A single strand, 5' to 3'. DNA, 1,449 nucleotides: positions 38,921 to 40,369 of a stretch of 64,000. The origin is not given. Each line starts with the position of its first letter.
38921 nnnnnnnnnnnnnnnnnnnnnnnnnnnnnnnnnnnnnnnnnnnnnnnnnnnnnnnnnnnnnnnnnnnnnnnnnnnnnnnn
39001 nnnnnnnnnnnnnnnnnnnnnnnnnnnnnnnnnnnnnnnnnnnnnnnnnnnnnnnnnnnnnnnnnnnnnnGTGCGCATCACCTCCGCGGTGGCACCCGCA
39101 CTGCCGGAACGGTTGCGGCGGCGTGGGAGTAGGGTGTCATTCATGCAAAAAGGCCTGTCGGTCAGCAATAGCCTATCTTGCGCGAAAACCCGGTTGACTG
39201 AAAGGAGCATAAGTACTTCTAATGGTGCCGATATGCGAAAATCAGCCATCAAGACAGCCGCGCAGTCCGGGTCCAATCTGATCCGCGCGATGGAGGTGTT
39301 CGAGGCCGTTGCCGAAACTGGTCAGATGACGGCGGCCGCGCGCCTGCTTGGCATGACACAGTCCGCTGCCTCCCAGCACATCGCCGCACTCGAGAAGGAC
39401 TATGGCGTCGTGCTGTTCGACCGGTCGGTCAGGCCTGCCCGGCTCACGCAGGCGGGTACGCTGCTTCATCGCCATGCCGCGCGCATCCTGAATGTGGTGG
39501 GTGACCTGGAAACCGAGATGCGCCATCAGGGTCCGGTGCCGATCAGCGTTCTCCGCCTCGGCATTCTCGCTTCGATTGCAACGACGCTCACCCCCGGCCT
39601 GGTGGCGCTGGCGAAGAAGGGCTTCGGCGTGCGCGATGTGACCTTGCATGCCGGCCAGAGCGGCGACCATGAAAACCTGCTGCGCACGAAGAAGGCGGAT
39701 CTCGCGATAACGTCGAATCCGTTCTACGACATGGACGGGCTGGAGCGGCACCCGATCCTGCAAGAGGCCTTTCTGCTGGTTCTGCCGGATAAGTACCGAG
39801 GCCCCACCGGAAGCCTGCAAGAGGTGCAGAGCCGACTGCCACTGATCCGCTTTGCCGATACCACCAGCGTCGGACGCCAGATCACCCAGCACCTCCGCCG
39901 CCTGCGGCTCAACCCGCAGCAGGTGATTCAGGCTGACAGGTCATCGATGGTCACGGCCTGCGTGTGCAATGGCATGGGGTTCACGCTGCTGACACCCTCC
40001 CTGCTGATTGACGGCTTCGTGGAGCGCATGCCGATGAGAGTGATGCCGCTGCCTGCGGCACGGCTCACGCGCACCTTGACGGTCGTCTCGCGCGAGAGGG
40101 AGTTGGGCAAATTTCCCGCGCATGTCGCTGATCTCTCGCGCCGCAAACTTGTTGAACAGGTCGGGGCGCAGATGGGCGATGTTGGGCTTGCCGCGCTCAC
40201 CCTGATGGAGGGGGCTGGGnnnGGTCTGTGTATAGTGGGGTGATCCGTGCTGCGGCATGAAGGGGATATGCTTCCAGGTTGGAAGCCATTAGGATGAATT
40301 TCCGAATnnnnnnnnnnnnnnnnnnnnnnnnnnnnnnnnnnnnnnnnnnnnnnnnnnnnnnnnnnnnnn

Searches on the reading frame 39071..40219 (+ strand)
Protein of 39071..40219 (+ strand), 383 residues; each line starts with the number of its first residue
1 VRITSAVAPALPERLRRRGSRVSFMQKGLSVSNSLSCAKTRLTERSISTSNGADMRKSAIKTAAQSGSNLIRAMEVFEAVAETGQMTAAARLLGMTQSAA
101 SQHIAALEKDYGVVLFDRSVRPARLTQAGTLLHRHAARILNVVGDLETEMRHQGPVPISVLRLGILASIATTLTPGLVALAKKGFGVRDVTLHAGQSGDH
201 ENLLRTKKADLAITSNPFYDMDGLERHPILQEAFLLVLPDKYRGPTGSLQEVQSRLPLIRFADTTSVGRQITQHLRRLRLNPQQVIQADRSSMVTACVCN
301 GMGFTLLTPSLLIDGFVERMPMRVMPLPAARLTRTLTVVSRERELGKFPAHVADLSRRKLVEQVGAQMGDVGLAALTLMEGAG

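Call 14: search_protein_families(library=ncbifam, proteins=[window:39071-40219:+], max_evalue=0.00001)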
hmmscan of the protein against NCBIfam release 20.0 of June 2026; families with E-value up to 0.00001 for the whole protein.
window:39071-40219:+ (383 aa): 49 families (the best 25 are shown)
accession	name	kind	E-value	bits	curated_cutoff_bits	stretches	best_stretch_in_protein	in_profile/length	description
NF040786.1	LysR_Sec_metab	equivalog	6e-27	94.4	250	1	72-342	4-279/298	selenium metabolism-associated LysR family transcriptional regulator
NF047711.1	PutUtilRegPtrR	equivalog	1.5e-25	89.9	400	1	73-332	5-258/283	putrescine utilization regulator PtrR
NF008416.0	PRK11242.1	equivalog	7e-23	81.4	277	1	70-342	2-272/300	transcriptional regulator CynR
NF047520.1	trans_act_CidR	equivalog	1.8e-21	76.6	415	1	71-342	3-273/292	cidABC operon transcriptional activator CidR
NF053705.1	TransRegGltCGpos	equivalog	1e-20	74.2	350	1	71-344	3-277/300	glutamate biosynthesis transcriptional regulator GltC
TIGR03339.1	phn_lysR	subfamily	7.5e-20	71.3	341.1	1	76-308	4-234/279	aminoethylphosphonate catabolism associated LysR family transcriptional regulator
NF040889.1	trans_reg_YeiE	equivalog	2.5e-19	69.6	480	1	71-342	5-272/288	DNA-binding transcriptional regulator YeiE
NF045775.1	acetoin_reg_AlsR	exception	3.8e-18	66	430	1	72-308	4-243/290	acetoin biosynthesis transcriptional regulator AlsR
NF008095.0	PRK10837.1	subfamily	2e-17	63.4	281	1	71-345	5-275/290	LysR family transcriptional regulator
NF008410.0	PRK11233.1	equivalog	7.2e-17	61.5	309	1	72-310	4-241/305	nitrogen assimilation transcriptional regulator NAC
TIGR03418.1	chol_sulf_TF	equivalog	9.7e-17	60.9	324.8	1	72-154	4-86/291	choline sulfate utilization transcriptional regulator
NF008352.0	PRK11139.1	subfamily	3.2e-16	59.3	288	1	72-312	9-244/305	transcriptional regulator GcvA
NF002964.0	PRK03635.1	subfamily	3.7e-16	59.1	197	1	72-312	6-244/297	ArgP/LysG family DNA-binding transcriptional regulator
TIGR02424.1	TF_pcaQ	equivalog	5.1e-16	58.4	303.8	1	71-232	5-167/300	pca operon transcription factor PcaQ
NF008722.0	PRK11716.1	equivalog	7.9e-16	57.9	246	1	71-315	3-248/293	HTH-type transcriptional activator IlvY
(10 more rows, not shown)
